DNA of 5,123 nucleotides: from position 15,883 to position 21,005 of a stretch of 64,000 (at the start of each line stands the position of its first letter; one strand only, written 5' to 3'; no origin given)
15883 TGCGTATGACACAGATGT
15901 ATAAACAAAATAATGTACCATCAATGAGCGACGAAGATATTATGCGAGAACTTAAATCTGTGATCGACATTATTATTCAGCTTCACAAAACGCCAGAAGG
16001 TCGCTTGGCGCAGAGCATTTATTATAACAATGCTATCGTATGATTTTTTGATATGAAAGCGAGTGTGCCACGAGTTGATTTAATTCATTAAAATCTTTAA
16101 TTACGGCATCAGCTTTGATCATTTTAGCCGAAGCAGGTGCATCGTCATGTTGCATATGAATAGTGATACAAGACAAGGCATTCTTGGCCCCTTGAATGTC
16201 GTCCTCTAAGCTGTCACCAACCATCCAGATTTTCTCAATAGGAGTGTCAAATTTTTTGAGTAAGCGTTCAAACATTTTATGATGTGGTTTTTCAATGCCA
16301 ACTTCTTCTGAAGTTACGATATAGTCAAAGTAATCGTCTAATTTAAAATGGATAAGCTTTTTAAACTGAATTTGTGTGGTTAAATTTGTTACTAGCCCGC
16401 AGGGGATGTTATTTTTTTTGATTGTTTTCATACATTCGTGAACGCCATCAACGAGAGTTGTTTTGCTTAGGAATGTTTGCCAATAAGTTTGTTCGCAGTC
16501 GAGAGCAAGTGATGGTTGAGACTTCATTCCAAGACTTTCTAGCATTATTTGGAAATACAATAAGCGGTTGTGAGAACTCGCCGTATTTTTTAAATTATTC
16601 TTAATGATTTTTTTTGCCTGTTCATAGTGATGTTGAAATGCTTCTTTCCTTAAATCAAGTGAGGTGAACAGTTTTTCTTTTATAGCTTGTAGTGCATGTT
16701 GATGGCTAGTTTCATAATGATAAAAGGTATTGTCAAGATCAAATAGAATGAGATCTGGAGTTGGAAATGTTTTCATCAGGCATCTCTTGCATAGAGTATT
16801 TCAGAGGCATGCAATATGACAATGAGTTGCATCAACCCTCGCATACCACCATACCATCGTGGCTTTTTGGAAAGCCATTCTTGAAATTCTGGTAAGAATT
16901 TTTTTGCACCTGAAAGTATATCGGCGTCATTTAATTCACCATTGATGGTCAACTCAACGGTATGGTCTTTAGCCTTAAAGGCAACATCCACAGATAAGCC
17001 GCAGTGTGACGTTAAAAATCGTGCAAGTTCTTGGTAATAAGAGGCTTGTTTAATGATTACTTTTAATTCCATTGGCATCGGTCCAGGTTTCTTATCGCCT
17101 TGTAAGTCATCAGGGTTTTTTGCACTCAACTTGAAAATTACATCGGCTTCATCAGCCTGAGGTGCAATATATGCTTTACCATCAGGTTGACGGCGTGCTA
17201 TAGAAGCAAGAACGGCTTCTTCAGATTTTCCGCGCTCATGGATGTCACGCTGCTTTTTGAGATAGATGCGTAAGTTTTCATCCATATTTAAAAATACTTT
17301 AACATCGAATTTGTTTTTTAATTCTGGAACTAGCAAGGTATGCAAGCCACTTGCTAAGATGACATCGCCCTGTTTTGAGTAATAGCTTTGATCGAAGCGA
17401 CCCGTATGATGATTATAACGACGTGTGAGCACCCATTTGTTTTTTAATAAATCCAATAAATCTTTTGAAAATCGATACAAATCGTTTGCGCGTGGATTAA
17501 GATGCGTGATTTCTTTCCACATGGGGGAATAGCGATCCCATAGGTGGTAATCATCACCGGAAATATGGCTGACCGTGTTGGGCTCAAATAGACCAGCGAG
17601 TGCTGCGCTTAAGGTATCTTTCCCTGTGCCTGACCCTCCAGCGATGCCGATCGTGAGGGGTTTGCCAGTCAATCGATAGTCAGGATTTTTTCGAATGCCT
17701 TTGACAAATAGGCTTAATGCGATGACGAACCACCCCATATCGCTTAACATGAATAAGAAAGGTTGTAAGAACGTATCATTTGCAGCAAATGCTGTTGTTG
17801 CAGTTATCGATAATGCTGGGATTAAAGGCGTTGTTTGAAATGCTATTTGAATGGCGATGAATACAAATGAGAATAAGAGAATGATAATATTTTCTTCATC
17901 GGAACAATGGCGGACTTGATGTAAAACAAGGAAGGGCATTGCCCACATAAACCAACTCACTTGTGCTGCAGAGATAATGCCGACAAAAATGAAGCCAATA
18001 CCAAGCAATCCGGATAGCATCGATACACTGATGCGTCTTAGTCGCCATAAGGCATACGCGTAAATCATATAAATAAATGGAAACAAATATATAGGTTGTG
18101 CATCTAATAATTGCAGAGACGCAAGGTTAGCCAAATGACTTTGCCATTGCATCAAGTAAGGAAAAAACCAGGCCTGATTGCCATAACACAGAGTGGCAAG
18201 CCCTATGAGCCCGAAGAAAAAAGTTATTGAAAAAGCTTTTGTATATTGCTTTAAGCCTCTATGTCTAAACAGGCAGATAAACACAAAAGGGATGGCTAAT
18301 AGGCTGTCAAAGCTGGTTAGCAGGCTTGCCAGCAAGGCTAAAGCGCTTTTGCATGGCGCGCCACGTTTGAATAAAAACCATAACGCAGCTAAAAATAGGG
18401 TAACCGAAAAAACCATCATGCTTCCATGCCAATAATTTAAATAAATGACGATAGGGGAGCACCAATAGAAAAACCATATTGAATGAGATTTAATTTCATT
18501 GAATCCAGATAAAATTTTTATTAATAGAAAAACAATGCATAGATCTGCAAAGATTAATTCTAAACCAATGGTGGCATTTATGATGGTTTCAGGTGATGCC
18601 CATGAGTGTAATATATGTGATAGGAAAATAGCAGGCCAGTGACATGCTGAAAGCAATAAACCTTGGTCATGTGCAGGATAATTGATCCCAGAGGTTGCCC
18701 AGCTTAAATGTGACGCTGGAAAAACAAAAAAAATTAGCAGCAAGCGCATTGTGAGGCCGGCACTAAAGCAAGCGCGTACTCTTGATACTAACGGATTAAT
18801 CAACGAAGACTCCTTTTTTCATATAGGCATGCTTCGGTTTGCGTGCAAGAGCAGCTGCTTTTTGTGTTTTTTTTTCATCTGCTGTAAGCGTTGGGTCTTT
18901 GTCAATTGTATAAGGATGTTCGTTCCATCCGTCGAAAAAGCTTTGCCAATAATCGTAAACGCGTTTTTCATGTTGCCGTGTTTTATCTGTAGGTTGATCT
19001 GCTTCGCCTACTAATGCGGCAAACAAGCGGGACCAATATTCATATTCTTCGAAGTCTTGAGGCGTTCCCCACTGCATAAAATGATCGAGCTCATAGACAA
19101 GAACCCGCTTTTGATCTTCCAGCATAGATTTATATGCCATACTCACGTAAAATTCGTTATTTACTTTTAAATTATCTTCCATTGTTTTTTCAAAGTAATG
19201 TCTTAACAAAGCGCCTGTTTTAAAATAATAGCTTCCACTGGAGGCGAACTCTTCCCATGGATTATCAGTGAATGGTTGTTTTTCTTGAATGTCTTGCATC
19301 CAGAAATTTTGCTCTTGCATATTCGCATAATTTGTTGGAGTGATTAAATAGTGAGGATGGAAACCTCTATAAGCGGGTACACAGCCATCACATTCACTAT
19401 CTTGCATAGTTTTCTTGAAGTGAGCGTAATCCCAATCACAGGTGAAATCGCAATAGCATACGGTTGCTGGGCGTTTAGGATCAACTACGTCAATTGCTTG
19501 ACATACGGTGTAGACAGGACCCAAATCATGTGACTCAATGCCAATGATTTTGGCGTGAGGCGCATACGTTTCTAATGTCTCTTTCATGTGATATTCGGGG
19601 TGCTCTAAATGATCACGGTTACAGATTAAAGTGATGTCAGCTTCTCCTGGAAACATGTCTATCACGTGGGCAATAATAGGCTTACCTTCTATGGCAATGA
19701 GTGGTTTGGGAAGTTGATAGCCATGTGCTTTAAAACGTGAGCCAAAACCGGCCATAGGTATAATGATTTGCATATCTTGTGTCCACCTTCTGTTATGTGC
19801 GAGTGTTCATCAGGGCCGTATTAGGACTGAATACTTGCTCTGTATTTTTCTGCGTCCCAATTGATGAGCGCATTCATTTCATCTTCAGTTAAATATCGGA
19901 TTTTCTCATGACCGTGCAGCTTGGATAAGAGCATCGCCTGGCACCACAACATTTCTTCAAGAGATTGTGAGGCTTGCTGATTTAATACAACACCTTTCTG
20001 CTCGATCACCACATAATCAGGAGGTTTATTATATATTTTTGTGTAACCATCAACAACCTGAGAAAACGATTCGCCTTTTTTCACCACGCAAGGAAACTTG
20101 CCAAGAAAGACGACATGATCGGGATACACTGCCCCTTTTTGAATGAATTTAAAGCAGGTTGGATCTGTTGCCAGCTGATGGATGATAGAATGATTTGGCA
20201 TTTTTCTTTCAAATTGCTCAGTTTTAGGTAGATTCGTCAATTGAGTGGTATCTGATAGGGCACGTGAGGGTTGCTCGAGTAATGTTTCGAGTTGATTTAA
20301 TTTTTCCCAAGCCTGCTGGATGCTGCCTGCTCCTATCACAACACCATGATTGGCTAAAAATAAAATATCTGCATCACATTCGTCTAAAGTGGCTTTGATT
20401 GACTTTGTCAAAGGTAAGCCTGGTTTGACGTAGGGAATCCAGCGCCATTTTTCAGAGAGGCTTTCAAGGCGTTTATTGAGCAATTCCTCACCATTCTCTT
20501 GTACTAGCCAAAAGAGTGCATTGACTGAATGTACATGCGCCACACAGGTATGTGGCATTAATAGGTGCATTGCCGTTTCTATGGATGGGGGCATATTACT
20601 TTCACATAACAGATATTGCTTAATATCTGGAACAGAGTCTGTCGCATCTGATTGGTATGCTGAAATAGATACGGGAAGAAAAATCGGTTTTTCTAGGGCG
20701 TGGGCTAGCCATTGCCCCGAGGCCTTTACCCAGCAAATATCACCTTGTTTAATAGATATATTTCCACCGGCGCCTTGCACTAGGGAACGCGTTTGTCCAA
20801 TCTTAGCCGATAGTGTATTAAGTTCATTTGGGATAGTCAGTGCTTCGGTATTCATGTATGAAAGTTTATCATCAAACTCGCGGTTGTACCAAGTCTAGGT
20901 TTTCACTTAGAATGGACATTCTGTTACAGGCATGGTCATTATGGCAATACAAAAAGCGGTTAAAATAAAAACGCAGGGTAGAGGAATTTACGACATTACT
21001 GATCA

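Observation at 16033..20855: Convergent operon next to the T4SS: HAD phosphatase, membrane-domain/P-loop-kinase fusion, nucleotidyltransferase and class II aldolase-like protein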

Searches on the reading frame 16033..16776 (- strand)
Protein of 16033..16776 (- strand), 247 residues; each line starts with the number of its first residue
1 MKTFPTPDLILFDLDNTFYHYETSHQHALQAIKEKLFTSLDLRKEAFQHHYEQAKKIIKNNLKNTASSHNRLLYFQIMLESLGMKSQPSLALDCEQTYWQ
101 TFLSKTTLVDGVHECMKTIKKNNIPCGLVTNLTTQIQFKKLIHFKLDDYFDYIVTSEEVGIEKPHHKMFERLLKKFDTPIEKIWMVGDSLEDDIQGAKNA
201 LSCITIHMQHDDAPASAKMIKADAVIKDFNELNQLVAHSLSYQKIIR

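Call 3: search_protein_families(library=pfam, proteins=[window:16033-16776:-], max_evalue=0.01)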
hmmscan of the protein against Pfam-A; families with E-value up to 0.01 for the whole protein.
window:16033-16776:- (247 aa): 5 families
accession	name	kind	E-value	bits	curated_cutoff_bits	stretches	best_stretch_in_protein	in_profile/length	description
PF13419.12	HAD_2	-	8e-27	94.9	23.8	1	10-200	1-171/178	Haloacid dehalogenase-like hydrolase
PF00702.32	Hydrolase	-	2.1e-24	87.4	26.4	1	8-200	2-190/191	haloacid dehalogenase-like hydrolase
PF13242.12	Hydrolase_like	-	9.3e-11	41.9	22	1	162-231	3-74/75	HAD-hyrolase-like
PF13344.12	Hydrolase_6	-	0.0005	20.5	27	0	103-136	10-43/101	Haloacid dehalogenase-like hydrolase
PF12689.13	Acid_PPase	-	0.0016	18.8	27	0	6-63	2-59/169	Acid Phosphatase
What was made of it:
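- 16033..16776 (-): HAD-IA phosphatase (247 aa), translationally coupled to the fusion through a TGATG junction. Pfam HAD_2 8e-27 (call 3).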

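Call 4: search_protein_families(library=ncbifam, proteins=[window:16033-16776:-], max_evalue=0.01)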
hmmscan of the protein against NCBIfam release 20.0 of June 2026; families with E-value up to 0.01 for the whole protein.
window:16033-16776:- (247 aa): 42 families (the best 25 are shown)
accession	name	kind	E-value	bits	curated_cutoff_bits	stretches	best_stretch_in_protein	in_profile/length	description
NF053830.1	RUBPPhHalo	equivalog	1.1e-54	185.5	330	1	8-236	3-234/234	ribulose-1,5-bisphosphate 5-phosphatase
TIGR02253.1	CTE7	subfamily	3.9e-34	118.4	169.75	1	10-232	5-220/221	TIGR02253 family HAD-type hydrolase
TIGR02254.1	YjjG_YfnB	equivalog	4.4e-33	114.6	159.9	1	9-234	3-221/223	YjjG family noncanonical pyrimidine nucleotidase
NF006976.0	PRK09449.1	equivalog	9.6e-25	87.4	183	1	8-237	4-223/225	pyrimidine 5'-nucleotidase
TIGR02252.1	DREG-2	subfamily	6.5e-23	81.6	155.2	1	9-200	2-197/203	HAD hydrolase, REG-2-like, family IA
NF052576.1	PymNtasePynAStpc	equivalog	8.8e-20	71.3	350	1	9-236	5-227/229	pyrimidine 5'-nucleotidase PynA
NF009695.0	PRK13222.1-2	equivalog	1e-17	64.4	225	1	8-237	7-223/226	phosphoglycolate phosphatase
TIGR01549.1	HAD-SF-IA-v1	subfamily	1e-16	61.7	23.3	1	113-200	68-148/149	HAD-IA family hydrolase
NF009804.0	PRK13288.1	equivalog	1.2e-13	51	218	1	108-235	83-209/215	pyrophosphatase PpaX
NF009697.0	PRK13222.1-4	equivalog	3.2e-13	49.5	327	1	95-241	82-227/232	phosphoglycolate phosphatase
NF008018.0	PRK10748.1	equivalog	1.7e-11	43.7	225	1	10-198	13-198/238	5-amino-6-(5-phospho-D-ribitylamino)uracil phosphatase YigB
TIGR01449.2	PGP_bact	equivalog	7.3e-11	42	180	1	90-235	68-212/213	phosphoglycolate phosphatase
NF008087.0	PRK10826.1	equivalog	5.8e-10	39.2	191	1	104-234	89-217/222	hexitol phosphatase HxpB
NF009694.0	PRK13222.1-1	equivalog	5.9e-10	38.9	415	1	102-233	106-236/252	phosphoglycolate phosphatase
TIGR01993.1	Pyr-5-nucltdase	equivalog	7.4e-10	38.9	142.9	1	125-198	99-174/183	pyrimidine 5'-nucleotidase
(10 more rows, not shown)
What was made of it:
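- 16033..16776 (-): The best NCBIfam model is RuBP 5-phosphatase NF053830 at 185 bits (cutoff 330); the next family scores 118 (call 4).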

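Call 30: search_solved_structures(query=window:16033-16776:-, max_evalue=0.001, show_alignments=1)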
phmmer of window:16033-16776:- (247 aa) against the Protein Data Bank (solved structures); distinct sequences matched with E-value up to 0.001: 38.
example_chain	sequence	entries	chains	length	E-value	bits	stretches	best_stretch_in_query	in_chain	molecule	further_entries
2hoq_A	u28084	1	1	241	1.3e-16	64.2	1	10-206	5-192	Putative HAD-hydrolase PH1655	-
6z1k_A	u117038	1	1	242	1.3e-11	47.9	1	60-236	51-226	BH32.6 protein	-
6q7p_A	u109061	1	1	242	6.2e-11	45.6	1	78-236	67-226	OE1.2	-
9eqd_A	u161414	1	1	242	8.3e-11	45.2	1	108-236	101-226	CT1.5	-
6q7q_A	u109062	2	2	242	1e-10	44.9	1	77-236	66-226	OE1.3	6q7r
8bp1_A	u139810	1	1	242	1.2e-10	44.7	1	41-236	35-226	BHMeHis1.0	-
3u26_A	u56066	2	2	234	1.4e-10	44.5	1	49-236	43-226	PF00702 domain protein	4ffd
6q7n_A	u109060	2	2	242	1.4e-10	44.5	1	50-236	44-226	BH32 | OE1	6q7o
7o1d_A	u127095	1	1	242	1.8e-10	44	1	85-236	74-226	BH32.7 protein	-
1x42_A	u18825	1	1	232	2.1e-10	43.8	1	107-236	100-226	hypothetical protein PH0459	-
6z1l_A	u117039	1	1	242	2.9e-10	43.4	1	58-236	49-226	BH32.12 protein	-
3qnm_A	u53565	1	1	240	5.7e-10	42.5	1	10-198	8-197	Haloacid dehalogenase-like hydrolase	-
4knv_A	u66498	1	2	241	3.4e-09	39.9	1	10-207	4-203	N-acylneuraminate-9-phosphatase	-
4knw_A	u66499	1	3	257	3.6e-09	39.8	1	10-207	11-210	N-acylneuraminate-9-phosphatase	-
2w4m_A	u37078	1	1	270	4.1e-09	39.7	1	10-207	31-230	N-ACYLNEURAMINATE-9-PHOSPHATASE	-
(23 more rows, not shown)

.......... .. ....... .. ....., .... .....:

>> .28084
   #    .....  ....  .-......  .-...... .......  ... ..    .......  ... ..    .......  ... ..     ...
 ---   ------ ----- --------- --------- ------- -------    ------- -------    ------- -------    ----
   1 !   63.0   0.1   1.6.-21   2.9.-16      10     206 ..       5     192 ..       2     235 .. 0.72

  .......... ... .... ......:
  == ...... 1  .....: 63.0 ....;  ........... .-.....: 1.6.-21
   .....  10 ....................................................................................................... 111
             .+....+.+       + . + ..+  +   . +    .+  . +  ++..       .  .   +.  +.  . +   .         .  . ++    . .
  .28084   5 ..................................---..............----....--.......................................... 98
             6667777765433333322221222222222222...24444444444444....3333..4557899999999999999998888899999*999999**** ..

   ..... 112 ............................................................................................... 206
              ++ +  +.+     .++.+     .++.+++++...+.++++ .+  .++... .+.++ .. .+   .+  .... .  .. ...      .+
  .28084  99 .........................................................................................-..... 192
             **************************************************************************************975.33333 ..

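Call 75: list_cluster_members(proteins=[P0241, window:16033-16776:-, window:19821-20855:-, window:18796-19773:-, P0001])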
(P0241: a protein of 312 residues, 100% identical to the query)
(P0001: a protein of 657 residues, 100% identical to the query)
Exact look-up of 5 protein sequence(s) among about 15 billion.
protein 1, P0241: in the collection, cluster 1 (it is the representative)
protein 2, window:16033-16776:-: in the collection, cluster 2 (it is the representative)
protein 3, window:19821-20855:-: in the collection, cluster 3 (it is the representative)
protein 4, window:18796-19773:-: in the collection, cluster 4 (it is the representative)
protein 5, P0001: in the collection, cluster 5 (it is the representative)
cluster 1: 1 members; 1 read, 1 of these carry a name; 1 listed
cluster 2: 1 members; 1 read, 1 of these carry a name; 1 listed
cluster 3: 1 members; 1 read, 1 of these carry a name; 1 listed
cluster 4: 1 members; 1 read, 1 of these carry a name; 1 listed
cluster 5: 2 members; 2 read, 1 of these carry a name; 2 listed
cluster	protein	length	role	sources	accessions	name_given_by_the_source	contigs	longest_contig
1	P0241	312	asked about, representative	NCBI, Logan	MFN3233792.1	MAG: recombination-associated protein RdgC [Gammaproteobacteria bacterium]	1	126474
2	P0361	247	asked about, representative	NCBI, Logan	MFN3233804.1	MAG: HAD family hydrolase [Gammaproteobacteria bacterium]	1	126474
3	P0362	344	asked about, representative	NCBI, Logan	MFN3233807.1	MAG: class II aldolase/adducin family protein [Gammaproteobacteria bacterium]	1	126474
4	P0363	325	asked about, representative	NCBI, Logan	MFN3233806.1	MAG: glycosyltransferase family 2 protein [Gammaproteobacteria bacterium]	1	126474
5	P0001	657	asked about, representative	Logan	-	-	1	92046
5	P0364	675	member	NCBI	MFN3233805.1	MAG: hypothetical protein ACE365_00110 [Gammaproteobacteria bacterium]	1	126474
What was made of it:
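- Tried and rejected: The MAG was identified through cluster members instead (call 75).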

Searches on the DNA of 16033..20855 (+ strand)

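Call 6: search_dna_similar(query=window:16033-20855:+, collection=plasmids, mode=near)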
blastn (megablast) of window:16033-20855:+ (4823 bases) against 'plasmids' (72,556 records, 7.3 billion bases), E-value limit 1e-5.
No match.
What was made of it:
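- Tried and rejected: Near-identical DNA in plasmids: none (call 6).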

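Call 81: search_dna_similar(query=L082:7129-10516:+, collection=ecoli_genomes, mode=distant, max_rows=15)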
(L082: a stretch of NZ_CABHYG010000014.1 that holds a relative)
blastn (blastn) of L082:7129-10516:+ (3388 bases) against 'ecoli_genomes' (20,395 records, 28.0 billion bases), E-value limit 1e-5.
Records with a match: 2; places in all: 2; records where one place covers at least 80% of the query: 0.
Genomes with a match: 2 of 5426; with a place that covers at least 80% of the query: 0. Places per genome that has any: lowest 1, median 1, highest 1. On chromosomes: 0 places; on plasmids: 2.
Best place of each record, by identity: 60-80% 2.
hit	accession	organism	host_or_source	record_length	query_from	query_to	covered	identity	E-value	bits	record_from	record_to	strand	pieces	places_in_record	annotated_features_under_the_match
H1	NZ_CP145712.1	Escherichia coli strain S1-CAM-01-A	Homo sapiens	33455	61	3298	63%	69.1%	4e-158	862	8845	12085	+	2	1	uridine kinase | HAD family hydrolase | phosphatidylinositol-specific phospholipase C/glycerophosphodiester ...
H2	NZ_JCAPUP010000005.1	Escherichia coli strain ES3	Aquarana catesbeiana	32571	61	3298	63%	69.1%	4e-158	862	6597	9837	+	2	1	uridine kinase | HAD family hydrolase | phosphatidylinositol-specific phospholipase C/glycerophosphodiester ...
